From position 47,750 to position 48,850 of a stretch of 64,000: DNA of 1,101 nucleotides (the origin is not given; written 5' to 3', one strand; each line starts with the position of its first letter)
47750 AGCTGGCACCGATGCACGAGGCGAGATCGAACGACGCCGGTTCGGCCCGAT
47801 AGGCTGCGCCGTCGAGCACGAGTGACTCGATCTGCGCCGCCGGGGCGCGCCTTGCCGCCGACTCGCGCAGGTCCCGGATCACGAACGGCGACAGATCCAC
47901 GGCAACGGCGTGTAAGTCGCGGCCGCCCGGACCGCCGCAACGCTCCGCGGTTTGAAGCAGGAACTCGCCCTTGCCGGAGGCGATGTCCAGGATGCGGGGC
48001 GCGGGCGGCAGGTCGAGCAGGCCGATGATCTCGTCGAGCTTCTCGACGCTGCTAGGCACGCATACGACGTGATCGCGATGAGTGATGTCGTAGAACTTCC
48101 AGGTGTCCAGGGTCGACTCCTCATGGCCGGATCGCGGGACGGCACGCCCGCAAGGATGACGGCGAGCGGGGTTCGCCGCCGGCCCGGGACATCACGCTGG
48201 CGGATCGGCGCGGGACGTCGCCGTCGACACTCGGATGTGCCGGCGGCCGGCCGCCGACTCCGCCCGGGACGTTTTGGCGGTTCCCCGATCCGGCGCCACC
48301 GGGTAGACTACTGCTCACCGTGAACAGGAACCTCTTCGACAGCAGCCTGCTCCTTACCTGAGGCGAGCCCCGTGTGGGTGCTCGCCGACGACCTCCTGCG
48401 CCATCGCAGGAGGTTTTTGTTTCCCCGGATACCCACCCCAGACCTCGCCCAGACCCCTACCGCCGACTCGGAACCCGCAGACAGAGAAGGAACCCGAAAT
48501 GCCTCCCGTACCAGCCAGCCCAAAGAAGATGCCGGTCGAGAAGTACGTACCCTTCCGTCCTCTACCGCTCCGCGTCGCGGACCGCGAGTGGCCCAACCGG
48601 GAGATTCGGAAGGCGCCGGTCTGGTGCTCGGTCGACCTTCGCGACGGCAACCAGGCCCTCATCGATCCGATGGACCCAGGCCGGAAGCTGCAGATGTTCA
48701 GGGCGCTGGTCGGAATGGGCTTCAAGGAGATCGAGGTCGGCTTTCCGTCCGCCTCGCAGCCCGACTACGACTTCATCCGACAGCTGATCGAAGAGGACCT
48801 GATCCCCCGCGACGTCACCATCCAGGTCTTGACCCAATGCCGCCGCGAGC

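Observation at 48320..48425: Leucine-codon leader peptide plus intrinsic terminator upstream of leuA (transcription attenuator)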

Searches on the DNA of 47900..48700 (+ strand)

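Call 3: search_rna_families(source=window, start=47900, end=48700, threshold=evalue, max_evalue=10, show_alignments=3)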
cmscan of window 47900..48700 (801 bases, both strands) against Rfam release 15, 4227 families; matches with E-value up to 10: 3.
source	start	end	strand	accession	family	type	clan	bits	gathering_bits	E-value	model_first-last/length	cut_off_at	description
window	48343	48420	+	RF02631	Hrs13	Gene; sRNA;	-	16.9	52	0.21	1-82/82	no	Hfq-regulated sRNA 13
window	48392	48472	-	RF02151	MIMT1_1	Gene; lncRNA;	-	13.8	45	6.3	1-88/88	no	MER1 repeat containing imprinted transcript 1 conserved region 1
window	48159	48181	+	RF02223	sX4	Gene; sRNA;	-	11.8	70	8.2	129-151/167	no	Proteobacterial sRNA sX4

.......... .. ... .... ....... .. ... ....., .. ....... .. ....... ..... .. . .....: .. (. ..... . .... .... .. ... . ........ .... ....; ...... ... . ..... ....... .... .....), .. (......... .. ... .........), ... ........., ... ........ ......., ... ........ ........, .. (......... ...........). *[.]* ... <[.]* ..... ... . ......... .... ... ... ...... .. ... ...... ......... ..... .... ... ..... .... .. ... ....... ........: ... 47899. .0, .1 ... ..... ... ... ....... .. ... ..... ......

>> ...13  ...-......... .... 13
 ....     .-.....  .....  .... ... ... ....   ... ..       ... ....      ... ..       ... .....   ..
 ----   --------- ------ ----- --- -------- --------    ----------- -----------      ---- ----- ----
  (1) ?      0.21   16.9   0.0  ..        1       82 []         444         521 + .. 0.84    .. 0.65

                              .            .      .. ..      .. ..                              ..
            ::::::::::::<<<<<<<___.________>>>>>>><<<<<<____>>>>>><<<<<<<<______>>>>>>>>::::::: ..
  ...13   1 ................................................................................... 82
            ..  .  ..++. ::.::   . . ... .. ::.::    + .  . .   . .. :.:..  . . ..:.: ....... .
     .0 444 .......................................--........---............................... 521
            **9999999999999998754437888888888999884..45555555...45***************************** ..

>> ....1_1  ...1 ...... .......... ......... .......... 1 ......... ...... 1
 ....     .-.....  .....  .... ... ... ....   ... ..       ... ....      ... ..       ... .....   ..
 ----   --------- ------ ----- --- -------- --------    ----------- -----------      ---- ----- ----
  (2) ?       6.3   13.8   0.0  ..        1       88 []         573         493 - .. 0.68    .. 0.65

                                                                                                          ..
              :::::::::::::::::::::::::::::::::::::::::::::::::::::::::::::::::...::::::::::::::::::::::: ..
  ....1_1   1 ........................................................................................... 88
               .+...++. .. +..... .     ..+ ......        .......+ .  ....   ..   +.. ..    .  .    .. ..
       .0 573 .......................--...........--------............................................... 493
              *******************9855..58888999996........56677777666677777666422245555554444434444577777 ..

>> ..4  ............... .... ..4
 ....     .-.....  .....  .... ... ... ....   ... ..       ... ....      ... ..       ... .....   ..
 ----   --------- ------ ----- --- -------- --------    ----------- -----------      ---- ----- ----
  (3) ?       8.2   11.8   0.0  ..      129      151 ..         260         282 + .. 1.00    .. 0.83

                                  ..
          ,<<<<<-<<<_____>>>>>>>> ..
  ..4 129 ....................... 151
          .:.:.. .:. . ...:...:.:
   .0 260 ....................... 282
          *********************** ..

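Call 26: build_rna_model(alignment_id=A2, structure=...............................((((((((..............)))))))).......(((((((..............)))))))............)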
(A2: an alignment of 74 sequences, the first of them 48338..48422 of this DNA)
Model R1 built from alignment A2 (74 sequences, 108 columns); structure: as given.
model positions 88; base pairs 15; branch points 1; effective number of sequences 4.77; information 0.647 bits per position. Calibrated on 0.2 Mb of random sequence (short: E-values are rough).
structure used (alignment columns):
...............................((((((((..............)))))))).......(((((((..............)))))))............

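Call 27: search_with_rna_model(model_id=R1, sources=[window, L001, L002, L003, L004, L005, L006, L007, L008, L009, L010, L011, L012, L013, L014, L015, L016, L017, L018, L019, L020, L021, L022, L023, L024, L025, L026, L027, L028, L029, L030, L031, L032, L033, L034, L035, L036, L037, L038, L039, L040, L041, L042, L043, L044, L045, L046, L047, L048, L049, L050, L051, L052, L053, L054, L055, L056, L057, L058, L059, L060, L061, L062, L063, L064, L065, L066, L067, L068, L069, L070, L071, L072, L073, L074, L075, L076, L077, L078, L079, L080], max_evalue=1, make_alignment=true)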
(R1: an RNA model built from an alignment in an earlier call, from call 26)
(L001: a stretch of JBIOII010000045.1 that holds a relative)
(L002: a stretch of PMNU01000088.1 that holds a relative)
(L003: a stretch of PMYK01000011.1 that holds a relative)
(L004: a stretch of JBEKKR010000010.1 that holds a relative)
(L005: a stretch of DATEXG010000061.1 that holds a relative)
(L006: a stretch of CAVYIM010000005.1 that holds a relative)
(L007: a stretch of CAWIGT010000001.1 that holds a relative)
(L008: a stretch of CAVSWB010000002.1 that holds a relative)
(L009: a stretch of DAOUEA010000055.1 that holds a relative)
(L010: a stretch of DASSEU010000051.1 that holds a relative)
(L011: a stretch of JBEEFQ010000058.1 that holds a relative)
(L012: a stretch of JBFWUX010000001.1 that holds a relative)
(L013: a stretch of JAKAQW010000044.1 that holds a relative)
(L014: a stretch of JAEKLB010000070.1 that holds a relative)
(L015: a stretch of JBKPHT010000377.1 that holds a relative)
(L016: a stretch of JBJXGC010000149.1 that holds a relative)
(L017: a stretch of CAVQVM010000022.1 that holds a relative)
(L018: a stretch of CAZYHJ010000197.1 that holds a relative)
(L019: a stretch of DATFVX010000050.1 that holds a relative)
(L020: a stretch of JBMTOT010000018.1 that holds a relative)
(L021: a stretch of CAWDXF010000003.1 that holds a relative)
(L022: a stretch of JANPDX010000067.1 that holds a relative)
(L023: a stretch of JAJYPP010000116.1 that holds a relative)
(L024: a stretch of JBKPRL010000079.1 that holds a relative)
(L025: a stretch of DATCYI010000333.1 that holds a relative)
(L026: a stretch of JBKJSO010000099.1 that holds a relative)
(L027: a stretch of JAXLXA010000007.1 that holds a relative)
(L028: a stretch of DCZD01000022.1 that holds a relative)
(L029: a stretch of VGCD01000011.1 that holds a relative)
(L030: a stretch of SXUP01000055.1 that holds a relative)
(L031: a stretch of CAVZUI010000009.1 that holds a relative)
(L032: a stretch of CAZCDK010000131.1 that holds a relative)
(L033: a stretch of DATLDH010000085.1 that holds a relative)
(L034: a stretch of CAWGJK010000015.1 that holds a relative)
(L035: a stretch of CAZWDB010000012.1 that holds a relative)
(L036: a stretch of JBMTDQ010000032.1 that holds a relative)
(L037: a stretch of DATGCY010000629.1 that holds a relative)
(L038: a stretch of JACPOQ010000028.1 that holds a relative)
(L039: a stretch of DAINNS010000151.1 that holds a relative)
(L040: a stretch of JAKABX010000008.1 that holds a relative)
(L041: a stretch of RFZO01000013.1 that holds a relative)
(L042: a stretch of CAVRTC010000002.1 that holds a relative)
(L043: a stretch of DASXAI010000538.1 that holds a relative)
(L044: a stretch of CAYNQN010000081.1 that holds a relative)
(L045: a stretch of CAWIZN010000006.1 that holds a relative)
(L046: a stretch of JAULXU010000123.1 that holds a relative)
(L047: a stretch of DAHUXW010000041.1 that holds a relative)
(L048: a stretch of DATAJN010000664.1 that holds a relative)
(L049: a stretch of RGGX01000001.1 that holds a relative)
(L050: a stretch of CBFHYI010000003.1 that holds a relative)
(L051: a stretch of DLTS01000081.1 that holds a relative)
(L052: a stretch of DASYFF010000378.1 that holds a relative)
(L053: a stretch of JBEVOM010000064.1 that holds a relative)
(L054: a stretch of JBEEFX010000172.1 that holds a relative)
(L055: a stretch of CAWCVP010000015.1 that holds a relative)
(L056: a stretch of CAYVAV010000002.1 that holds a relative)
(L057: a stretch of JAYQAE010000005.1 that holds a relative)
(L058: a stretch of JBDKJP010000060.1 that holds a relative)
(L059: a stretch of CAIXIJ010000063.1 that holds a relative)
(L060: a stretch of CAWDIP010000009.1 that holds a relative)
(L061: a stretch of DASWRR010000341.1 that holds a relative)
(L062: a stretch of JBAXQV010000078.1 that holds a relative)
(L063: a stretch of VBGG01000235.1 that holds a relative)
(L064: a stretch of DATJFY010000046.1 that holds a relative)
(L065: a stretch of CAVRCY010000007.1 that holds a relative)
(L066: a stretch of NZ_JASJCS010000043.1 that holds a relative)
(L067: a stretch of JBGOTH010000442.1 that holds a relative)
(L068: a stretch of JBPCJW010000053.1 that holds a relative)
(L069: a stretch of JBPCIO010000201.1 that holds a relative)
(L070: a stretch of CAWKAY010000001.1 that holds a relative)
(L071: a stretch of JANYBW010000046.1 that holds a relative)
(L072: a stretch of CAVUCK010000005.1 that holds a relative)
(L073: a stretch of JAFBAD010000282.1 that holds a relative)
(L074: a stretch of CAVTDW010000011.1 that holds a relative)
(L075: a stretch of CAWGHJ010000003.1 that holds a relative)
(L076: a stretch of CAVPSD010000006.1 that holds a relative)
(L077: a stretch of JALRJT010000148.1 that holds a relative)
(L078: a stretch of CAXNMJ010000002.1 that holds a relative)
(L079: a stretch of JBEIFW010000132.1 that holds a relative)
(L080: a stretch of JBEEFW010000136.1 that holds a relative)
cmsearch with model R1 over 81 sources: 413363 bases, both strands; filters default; matches with E-value up to 1: 77.
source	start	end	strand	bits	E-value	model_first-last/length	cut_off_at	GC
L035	1396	1479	+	89.4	7.6e-17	1-88/88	no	0.6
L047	1345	1430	+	83.2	1.7e-15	1-88/88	no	0.65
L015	1360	1448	+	83.1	1.8e-15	1-88/88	no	0.64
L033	951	1038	+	83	1.8e-15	1-88/88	no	0.67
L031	1330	1417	+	82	3e-15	1-88/88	no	0.62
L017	1375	1463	+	81.1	4.6e-15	1-88/88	no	0.67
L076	1386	1471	+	81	4.8e-15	1-88/88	no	0.7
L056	1376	1463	+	80.1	7.5e-15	1-88/88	no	0.56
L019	1384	1472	+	79.8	8.7e-15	1-88/88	no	0.66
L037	390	476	+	79.5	1e-14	1-88/88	no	0.62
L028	1347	1433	+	79.2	1.2e-14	1-88/88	no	0.55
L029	1348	1434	+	79.2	1.2e-14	1-88/88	no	0.55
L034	1393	1478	+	78.7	1.6e-14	1-88/88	no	0.69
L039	1366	1454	+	78.4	1.7e-14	1-88/88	no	0.61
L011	251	336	+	77.8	2.4e-14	1-88/88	no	0.66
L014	1369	1454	+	77.1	3.4e-14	1-88/88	no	0.63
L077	773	863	+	77.1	3.4e-14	1-88/88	no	0.59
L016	1370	1457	+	77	3.5e-14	1-88/88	no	0.62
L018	368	455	+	77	3.6e-14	1-88/88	no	0.6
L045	1376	1465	+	76.2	5.2e-14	1-88/88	no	0.57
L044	523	608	+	76.2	5.3e-14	1-88/88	no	0.65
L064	1362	1450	+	75.8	6.5e-14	1-88/88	no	0.61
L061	4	92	+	75.5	7.4e-14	1-88/88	no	0.66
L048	435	521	+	74.9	1e-13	1-88/88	no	0.62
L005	1349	1432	+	74.6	1.2e-13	1-88/88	no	0.63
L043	592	677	+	74.5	1.3e-13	1-88/88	no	0.64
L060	1340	1426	+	74.2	1.4e-13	1-88/88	no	0.67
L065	1355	1442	+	73.9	1.7e-13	1-88/88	no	0.69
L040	1387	1471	+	73.9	1.7e-13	1-88/88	no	0.66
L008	1366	1450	+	73.7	1.8e-13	1-88/88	no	0.61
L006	1351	1436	+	73.7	1.8e-13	1-88/88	no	0.65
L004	1346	1430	+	73.2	2.3e-13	1-88/88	no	0.65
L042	1393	1481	+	72.8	2.9e-13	1-88/88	no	0.63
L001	1342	1427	+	72.7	3e-13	1-88/88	no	0.65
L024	1391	1479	+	72.7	3.1e-13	1-88/88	no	0.7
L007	1348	1432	+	72.6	3.2e-13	1-88/88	no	0.62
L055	1376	1465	+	72.6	3.2e-13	1-88/88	no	0.7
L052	1183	1271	+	71.9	4.4e-13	1-88/88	no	0.7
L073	1375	1460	+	71.7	4.9e-13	1-88/88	no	0.64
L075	1352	1440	+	71.4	5.7e-13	1-88/88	no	0.67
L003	1347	1434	+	71.2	6.2e-13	1-88/88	no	0.64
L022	1366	1454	+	71.2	6.4e-13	1-88/88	no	0.56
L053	1359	1445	+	71.1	6.6e-13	1-88/88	no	0.7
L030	1339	1425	+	71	7e-13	1-88/88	no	0.52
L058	1343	1428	+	71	7.1e-13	1-88/88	no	0.65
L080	1385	1467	+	70.8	7.9e-13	1-88/88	no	0.61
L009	1332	1416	+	70.7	8.1e-13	1-88/88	no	0.66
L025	174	259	+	70.6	8.7e-13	1-88/88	no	0.65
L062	1379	1466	+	70.6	8.8e-13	1-88/88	no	0.64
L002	359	443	+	70.2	1.1e-12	1-88/88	no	0.62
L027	1368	1455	+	70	1.1e-12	1-88/88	no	0.59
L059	1362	1449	+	69.7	1.3e-12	1-88/88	no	0.66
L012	1366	1452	+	69.7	1.4e-12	1-88/88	no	0.62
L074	1343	1428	+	69.5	1.5e-12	1-88/88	no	0.64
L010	1365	1448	+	68.9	1.9e-12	1-88/88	no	0.68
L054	1378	1460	+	68.6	2.3e-12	1-88/88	no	0.63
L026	488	573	+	66.5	6.4e-12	1-88/88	no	0.64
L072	1340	1424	+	66.5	6.5e-12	1-88/88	no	0.71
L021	1387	1472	+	66.5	6.7e-12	1-88/88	no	0.63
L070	1295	1381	+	65.2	1.3e-11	1-88/88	no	0.68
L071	1303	1388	+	64.4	1.9e-11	1-88/88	no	0.55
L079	1377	1465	+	63.8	2.5e-11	1-88/88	no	0.69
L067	1376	1465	+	63.6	2.9e-11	1-88/88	no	0.69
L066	1307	1392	+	62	6.1e-11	1-88/88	no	0.72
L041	1377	1460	+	61.9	6.6e-11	1-88/88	no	0.58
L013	1224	1307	+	60.9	1e-10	1-88/88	no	0.65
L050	1370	1454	+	60.1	1.6e-10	1-88/88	no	0.67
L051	1370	1454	+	59.3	2.4e-10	1-88/88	no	0.67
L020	71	157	+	58.6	3.3e-10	1-88/88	no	0.61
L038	1365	1456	+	57.2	6.8e-10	1-88/88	no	0.6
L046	1355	1438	+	57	7.4e-10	1-88/88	no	0.58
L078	1383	1470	+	54.5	2.6e-09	1-88/88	no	0.55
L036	1367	1453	+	54.3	2.9e-09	1-88/88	no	0.67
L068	1367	1456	+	52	8.9e-09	1-88/88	no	0.74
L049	1360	1448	+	40.8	2.3e-06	1-88/88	no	0.71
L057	1363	1451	+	39.8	3.9e-06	1-88/88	no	0.7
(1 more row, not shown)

Alignment A3: 77 matches aligned to the model, 103 columns, each read 5' to 3' on its own strand. Consensus structure (alignment columns), stored with it:
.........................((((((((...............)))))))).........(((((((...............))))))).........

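Call 43: search_with_rna_model(model_id=R1, sources=[L081, L082, L083], max_evalue=10, show_alignments=3, filters=off)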
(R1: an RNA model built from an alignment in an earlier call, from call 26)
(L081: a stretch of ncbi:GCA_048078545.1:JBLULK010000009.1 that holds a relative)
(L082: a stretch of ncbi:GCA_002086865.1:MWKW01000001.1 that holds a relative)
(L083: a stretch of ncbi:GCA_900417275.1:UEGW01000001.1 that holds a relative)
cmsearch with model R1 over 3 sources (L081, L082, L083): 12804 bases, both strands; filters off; matches with E-value up to 10: 19.
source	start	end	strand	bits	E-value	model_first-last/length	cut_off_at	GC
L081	3568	3630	+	11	0.2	25-79/88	no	0.75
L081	2580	2649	-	7.1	1.4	1-88/88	no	0.61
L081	744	799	+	6.1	2.2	25-80/88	no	0.73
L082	2710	2756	+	5.9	2.4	25-79/88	no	0.68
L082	2686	2736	-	5.4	3.1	25-81/88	no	0.65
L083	3336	3358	+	5.4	3.1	27-49/88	no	0.78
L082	2818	2841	+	5.2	3.4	25-51/88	no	0.75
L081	3591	3614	-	4.7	4.4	56-78/88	no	0.83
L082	3420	3485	+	4.6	4.7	1-88/88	no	0.65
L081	2877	2896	-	4.4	5.3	28-48/88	no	0.8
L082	593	617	+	4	6.4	53-79/88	no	0.64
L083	116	167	+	3.5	7.9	25-79/88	no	0.71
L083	982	1002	-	3.5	8.3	57-77/88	no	0.76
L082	3932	3952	-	3.5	8.3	1-88/88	no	0.43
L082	273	292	-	3.3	8.9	26-50/88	no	0.9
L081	2877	2896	+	3.3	8.9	28-48/88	no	0.8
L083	2417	2459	+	3.3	9.1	25-79/88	no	0.77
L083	474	530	-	3.1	9.7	25-80/88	no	0.67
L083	2659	2730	-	3.1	9.7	1-88/88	no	0.72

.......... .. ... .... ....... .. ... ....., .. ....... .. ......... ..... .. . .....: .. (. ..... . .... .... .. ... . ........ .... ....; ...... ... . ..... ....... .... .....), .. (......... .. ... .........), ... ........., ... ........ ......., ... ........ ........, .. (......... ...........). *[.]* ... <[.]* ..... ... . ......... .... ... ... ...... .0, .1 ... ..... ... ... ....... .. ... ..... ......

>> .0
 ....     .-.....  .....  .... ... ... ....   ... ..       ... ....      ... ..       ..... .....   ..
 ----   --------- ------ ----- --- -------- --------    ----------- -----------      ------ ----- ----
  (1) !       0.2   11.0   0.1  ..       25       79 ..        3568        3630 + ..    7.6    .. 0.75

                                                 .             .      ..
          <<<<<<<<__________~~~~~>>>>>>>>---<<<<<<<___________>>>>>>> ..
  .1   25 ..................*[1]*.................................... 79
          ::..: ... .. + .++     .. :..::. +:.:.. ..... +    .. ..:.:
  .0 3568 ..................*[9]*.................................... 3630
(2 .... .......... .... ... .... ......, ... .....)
